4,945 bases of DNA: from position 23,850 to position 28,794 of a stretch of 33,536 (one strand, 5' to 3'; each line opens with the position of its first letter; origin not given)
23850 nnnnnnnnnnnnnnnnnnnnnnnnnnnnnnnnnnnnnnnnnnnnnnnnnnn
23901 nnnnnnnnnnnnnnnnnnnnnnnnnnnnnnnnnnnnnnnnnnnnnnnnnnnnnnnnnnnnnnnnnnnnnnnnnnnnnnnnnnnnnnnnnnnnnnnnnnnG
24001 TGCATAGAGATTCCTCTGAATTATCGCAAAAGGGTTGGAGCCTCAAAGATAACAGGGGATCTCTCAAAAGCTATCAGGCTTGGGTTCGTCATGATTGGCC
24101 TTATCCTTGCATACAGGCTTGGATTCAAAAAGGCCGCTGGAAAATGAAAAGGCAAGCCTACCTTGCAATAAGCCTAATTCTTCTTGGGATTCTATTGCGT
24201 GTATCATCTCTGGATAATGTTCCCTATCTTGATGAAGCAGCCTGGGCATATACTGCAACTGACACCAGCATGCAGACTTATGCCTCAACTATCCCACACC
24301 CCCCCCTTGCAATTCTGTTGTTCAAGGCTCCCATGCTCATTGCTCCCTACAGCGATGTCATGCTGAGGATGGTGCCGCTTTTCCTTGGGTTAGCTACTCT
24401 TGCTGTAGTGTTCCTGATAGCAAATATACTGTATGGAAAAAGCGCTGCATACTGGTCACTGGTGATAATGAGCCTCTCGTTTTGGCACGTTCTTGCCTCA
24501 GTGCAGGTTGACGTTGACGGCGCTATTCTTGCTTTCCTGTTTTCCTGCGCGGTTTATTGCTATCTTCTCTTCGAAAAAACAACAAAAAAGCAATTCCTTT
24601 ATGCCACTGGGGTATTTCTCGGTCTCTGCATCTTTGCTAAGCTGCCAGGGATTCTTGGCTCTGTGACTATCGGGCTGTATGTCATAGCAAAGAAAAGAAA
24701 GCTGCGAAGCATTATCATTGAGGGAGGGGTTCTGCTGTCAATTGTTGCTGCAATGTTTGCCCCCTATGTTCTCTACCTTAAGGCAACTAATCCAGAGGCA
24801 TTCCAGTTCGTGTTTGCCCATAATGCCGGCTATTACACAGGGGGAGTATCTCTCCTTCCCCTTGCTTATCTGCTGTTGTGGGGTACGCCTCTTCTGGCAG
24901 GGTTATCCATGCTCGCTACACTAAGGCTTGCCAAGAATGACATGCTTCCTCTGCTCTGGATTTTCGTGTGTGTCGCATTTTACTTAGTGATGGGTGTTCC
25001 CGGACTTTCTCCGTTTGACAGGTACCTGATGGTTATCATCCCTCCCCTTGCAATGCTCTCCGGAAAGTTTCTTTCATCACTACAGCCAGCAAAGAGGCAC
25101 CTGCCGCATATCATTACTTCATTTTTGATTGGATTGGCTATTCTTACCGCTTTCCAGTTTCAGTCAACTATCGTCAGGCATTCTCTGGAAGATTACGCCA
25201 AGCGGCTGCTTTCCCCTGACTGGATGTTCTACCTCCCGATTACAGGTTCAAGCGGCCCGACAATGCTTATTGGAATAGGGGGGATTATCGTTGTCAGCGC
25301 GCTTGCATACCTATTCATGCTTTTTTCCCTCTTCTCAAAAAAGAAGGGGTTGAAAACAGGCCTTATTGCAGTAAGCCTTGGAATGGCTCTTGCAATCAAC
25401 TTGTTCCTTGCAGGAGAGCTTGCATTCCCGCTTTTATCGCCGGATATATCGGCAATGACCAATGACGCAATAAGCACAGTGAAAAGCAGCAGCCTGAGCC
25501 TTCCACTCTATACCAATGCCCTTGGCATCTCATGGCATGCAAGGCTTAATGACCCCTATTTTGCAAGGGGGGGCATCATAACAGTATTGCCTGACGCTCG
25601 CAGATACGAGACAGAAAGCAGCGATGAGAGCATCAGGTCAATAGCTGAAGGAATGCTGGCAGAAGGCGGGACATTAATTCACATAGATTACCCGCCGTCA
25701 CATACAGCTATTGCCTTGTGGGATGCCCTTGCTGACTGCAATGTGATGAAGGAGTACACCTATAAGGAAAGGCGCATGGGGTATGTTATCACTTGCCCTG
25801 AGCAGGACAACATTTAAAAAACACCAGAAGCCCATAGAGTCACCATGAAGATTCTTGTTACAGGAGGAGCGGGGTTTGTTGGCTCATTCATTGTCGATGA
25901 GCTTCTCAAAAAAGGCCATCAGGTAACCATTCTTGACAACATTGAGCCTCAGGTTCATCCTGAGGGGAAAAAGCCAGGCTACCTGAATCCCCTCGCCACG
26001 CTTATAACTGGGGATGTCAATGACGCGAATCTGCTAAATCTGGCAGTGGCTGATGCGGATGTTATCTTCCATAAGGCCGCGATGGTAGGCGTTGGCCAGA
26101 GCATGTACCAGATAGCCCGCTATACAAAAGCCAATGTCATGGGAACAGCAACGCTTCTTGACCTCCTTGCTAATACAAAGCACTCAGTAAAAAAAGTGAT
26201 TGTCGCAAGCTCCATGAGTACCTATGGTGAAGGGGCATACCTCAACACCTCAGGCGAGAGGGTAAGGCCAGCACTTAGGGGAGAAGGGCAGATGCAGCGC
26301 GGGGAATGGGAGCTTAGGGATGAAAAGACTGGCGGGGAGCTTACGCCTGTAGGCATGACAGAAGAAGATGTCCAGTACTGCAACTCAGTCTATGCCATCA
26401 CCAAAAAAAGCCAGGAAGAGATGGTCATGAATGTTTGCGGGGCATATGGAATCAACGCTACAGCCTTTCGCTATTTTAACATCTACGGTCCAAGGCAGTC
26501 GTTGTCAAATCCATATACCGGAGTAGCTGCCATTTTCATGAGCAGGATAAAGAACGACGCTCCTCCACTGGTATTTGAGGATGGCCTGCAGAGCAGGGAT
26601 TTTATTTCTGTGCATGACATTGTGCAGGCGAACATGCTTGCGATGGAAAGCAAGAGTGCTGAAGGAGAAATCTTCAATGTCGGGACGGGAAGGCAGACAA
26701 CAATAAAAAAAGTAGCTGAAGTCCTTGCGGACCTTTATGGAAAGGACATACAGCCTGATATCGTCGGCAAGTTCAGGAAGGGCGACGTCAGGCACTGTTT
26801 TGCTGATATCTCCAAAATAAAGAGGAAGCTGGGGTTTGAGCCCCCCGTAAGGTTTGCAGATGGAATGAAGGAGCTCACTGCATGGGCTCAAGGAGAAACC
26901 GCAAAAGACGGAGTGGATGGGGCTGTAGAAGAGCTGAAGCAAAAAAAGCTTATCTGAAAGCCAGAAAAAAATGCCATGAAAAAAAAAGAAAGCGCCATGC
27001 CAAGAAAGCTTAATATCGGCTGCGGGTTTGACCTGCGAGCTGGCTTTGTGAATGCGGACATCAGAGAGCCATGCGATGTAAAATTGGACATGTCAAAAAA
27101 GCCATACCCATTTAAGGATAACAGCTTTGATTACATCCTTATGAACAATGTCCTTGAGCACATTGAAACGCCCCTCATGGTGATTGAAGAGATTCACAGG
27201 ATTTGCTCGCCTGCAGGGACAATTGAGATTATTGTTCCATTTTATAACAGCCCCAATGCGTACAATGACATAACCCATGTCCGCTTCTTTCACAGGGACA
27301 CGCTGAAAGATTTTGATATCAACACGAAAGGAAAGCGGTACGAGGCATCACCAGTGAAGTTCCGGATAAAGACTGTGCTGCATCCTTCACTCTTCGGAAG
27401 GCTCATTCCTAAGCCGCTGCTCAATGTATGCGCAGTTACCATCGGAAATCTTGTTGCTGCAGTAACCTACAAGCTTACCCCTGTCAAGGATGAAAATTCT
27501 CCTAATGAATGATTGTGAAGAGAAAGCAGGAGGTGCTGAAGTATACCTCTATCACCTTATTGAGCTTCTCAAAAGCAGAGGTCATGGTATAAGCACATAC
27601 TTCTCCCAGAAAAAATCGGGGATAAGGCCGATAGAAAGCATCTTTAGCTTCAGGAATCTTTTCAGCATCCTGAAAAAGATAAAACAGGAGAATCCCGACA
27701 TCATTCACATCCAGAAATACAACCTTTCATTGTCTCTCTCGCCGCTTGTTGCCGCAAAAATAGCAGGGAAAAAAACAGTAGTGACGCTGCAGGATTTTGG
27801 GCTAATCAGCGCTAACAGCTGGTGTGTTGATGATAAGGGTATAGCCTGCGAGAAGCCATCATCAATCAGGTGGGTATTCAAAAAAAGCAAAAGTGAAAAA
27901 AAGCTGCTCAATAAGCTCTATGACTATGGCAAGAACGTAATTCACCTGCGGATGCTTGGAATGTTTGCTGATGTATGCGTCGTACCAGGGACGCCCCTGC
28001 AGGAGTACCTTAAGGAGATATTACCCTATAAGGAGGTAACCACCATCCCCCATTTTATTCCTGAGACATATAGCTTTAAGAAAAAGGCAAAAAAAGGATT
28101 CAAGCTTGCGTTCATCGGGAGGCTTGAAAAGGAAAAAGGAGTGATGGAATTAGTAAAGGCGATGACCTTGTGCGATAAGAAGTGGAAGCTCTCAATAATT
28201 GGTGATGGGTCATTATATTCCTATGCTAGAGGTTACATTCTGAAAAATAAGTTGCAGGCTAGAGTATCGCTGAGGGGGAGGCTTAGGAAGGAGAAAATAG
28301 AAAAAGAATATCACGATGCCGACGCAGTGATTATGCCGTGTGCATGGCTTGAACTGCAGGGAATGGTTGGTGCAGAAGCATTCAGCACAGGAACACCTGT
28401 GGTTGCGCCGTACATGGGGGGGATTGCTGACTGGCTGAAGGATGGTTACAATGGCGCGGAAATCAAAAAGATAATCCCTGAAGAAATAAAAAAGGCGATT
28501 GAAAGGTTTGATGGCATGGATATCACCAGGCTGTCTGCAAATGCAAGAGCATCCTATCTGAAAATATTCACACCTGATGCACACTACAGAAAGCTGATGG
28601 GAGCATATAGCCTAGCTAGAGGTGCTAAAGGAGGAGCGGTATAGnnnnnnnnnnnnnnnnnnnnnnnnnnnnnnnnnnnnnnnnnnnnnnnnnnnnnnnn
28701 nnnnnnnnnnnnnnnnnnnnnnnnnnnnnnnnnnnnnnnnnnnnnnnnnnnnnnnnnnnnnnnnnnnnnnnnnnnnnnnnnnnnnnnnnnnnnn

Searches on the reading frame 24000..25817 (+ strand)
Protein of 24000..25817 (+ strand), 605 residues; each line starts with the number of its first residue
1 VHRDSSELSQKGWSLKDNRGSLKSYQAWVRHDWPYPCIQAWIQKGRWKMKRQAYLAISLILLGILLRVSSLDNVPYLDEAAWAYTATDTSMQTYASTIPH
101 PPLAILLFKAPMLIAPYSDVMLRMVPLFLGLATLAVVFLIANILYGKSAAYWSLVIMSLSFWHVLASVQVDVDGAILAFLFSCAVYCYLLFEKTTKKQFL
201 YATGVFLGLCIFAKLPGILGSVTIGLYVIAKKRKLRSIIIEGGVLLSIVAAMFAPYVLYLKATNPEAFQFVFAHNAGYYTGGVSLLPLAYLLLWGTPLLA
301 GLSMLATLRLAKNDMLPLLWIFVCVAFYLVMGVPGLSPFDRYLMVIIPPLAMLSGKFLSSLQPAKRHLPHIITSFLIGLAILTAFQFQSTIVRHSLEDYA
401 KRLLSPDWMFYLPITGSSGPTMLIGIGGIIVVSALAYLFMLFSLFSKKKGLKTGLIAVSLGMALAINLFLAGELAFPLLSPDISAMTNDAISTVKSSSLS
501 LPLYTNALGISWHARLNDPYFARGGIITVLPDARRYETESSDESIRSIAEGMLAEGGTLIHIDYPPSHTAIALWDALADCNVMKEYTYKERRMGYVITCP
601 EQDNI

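Call 4: search_protein_families(library=pfam, proteins=[window:24000-25817:+], max_evalue=0.01)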
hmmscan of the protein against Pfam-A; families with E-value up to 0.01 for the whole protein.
window:24000-25817:+ (605 aa): 2 families
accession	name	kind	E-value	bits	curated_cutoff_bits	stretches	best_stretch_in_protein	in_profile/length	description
PF13231.12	PMT_2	-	2.2e-12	47.9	26.1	1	100-257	2-158/160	Dolichyl-phosphate-mannose-protein mannosyltransferase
PF02366.24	PMT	-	2.3e-07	31.1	22.7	1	118-231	81-199/245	Dolichyl-phosphate-mannose-protein mannosyltransferase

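Call 5: search_protein_families(library=ncbifam, proteins=[window:24000-25817:+], max_evalue=0.001)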
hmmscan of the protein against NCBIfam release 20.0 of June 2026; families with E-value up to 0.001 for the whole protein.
window:24000-25817:+ (605 aa): 0 families

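Call 85: search_solved_structures(query=window:24000-25817:+, max_evalue=1)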
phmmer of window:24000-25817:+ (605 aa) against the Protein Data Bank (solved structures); distinct sequences matched with E-value up to 1: 3.
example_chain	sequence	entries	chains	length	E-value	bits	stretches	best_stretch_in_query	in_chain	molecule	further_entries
9i5k_A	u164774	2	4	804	0.015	17.4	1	116-229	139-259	Dolichyl-phosphate-mannose--protein mannosyltransferase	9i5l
4l4x_A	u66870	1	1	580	0.12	14.5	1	458-532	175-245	AmphI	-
4jjt_A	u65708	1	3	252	0.48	12.5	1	469-527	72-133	Enoyl-CoA hydratase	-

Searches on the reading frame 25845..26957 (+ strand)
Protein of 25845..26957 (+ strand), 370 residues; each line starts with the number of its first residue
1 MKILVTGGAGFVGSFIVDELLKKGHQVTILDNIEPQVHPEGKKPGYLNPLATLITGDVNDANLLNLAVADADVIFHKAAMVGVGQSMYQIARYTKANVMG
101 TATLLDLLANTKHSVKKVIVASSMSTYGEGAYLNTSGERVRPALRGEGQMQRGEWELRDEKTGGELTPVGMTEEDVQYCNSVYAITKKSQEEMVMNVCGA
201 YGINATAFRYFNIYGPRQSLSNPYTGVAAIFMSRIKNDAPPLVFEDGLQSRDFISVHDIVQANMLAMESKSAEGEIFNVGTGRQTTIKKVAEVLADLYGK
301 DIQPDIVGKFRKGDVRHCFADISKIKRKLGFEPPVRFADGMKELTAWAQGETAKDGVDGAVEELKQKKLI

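Call 7: search_protein_families(library=pfam, proteins=[window:25845-26957:+], max_evalue=0.001)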
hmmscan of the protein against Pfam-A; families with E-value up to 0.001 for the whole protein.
window:25845-26957:+ (370 aa): 9 families
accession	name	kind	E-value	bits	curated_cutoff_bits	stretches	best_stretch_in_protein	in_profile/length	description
PF01370.27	Epimerase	-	3.9e-48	164.4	20.9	2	3-132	1-124/240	NAD dependent epimerase/dehydratase family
PF16363.11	GDP_Man_Dehyd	-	2.6e-46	159.1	27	2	164-343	134-331/332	GDP-mannose 4,6 dehydratase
PF01073.25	3Beta_HSD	-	1.7e-21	76.9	22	1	4-129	1-122/280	3-beta hydroxysteroid dehydrogenase/isomerase family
PF02719.21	Polysacc_synt_2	-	1.4e-16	60.9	20.2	2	3-123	1-128/293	Polysaccharide biosynthesis protein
PF07993.18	NAD_binding_4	-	3.6e-15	56.3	20.1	1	67-229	85-217/258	Male sterility protein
PF13460.12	NAD_binding_10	-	2.1e-08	34.7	27.2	1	7-129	1-104/184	NAD(P)H-binding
PF05368.20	NmrA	-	8.4e-07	29.3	27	1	2-79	4-78/298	NmrA-like family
PF04321.23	RmlD_sub_bind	-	1.5e-05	24.7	27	0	1-107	1-88/287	RmlD substrate binding domain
PF00106.31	adh_short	-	0.00024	21.1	26.6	1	3-123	3-136/195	short chain dehydrogenase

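Call 79: search_protein_families(library=ncbifam, proteins=[window:25845-26957:+], max_evalue=1e-10)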
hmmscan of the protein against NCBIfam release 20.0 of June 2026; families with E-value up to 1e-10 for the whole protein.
window:25845-26957:+ (370 aa): 18 families
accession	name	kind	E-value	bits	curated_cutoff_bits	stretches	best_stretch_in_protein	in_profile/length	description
TIGR01179.1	galE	equivalog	5.7e-45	153.6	262.3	2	2-132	1-130/332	UDP-glucose 4-epimerase GalE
TIGR01181.1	dTDP_gluc_dehyt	equivalog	7.6e-39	133.7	365.1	2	167-349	133-312/321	dTDP-glucose 4,6-dehydratase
TIGR04180.1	EDH_00030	hypoth_equivalog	4.3e-36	124.5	475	2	3-133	1-131/297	NAD-dependent 4,6-dehydratase LegB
TIGR02197.1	heptose_epim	equivalog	3.3e-34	118.5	274.6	2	174-347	129-312/316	ADP-glyceromanno-heptose 6-epimerase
NF011728.1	PRK15181.1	equivalog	2e-32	112.6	760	1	169-347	151-336/348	Vi polysaccharide biosynthesis UDP-N-acetylglucosaminuronic acid C-4 epimerase TviC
NF007956.0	PRK10675.1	subfamily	1.2e-25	90.4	394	1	1-130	1-131/338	UDP-glucose 4-epimerase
NF008360.0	PRK11150.1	equivalog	2.1e-22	79.7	452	1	174-348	131-306/310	ADP-glyceromanno-heptose 6-epimerase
NF042422.1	oxyalk_red_OleD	equivalog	2.1e-19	70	580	1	1-126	1-113/329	2-alkyl-3-oxoalkanoate reductase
NF007490.0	PRK10084.1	subfamily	5.3e-16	58.6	649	1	1-349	1-335/361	dTDP-glucose 4,6-dehydratase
TIGR03466.1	HpnA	hypoth_equivalog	1.3e-15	57.1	367.65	1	1-129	1-119/327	hopanoid-associated sugar epimerase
NF007582.0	PRK10217.1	equivalog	1e-14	54.5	698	0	173-349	150-332/355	dTDP-glucose 4,6-dehydratase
NF042423.1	oxyalk_red_Shew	equivalog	1.7e-14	53.6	580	0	2-126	10-121/331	2-alkyl-3-oxoalkanoate reductase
NF047922.1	GDPFucSynFcl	equivalog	1.1e-13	51.3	500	1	178-347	129-300/308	GDP-L-fucose synthase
NF043036.1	ErythonDh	equivalog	1.3e-13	50.9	325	1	1-129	1-131/321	D-erythronate dehydrogenase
NF052578.1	StrlDmthSdmBMthl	equivalog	2.1e-13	50.7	600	0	1-129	1-119/328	sterol demethylase protein SdmB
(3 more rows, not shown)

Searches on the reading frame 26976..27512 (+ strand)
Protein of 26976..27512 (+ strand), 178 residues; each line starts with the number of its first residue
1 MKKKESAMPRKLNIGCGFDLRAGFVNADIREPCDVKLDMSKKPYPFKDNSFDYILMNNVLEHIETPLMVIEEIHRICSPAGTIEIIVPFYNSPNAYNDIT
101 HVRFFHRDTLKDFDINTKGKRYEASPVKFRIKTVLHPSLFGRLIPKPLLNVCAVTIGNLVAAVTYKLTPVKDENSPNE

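Call 7: search_protein_families(library=pfam, proteins=[window:26976-27512:+], max_evalue=0.001)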
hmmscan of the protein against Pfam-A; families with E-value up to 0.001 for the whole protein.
window:26976-27512:+ (178 aa): 6 families
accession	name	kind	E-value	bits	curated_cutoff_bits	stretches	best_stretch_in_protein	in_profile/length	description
PF08241.18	Methyltransf_11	-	1.7e-09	38.6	21.2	1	36-83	48-93/95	Methyltransferase domain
PF13489.12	Methyltransf_23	-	1.7e-08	34.8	27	1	41-111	67-151/164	Methyltransferase domain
PF08242.18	Methyltransf_12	-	3.6e-06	28.1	30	1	45-82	64-97/98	Methyltransferase domain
PF13649.12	Methyltransf_25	-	9.5e-05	23.5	27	1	42-81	56-97/97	Methyltransferase domain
PF13847.12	Methyltransf_31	-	0.00013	22.1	27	1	39-84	63-108/145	Methyltransferase domain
PF07021.18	MetW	-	0.00039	20.5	21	1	36-78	61-103/193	Methionine biosynthesis protein MetW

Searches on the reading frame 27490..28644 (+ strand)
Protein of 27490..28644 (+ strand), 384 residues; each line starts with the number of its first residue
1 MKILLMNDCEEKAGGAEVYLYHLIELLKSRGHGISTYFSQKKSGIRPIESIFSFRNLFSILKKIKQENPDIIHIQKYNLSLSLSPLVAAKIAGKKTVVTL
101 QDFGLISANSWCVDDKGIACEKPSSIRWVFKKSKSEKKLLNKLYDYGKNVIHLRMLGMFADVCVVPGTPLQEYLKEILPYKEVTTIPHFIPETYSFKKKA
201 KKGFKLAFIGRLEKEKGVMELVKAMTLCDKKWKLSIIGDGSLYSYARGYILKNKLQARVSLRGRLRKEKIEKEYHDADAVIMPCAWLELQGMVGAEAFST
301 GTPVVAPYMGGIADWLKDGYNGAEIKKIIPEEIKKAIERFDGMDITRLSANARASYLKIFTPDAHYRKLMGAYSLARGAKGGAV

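Call 7: search_protein_families(library=pfam, proteins=[window:27490-28644:+], max_evalue=0.001)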
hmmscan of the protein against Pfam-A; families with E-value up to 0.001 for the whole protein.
window:27490-28644:+ (384 aa): 5 families
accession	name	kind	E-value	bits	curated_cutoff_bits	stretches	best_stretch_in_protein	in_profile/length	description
PF00534.26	Glycos_transf_1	-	1.2e-24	87.2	26.4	1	197-340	8-155/172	Glycosyl transferases group 1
PF13692.12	Glyco_trans_1_4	-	1.3e-20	74.6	27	1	205-339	3-138/142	Glycosyl transferases group 1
PF20706.3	GT4-conflict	-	1.7e-09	37.6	26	1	156-331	143-335/385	Family 4 Glycosyltransferase in conflict systems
PF13439.12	Glyco_transf_4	-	2.5e-09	37.8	28.5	1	14-190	2-166/170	Glycosyltransferase Family 4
PF13579.12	Glyco_trans_4_4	-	1.9e-05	25.5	29.7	0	46-108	55-109/158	Glycosyl transferase 4-like domain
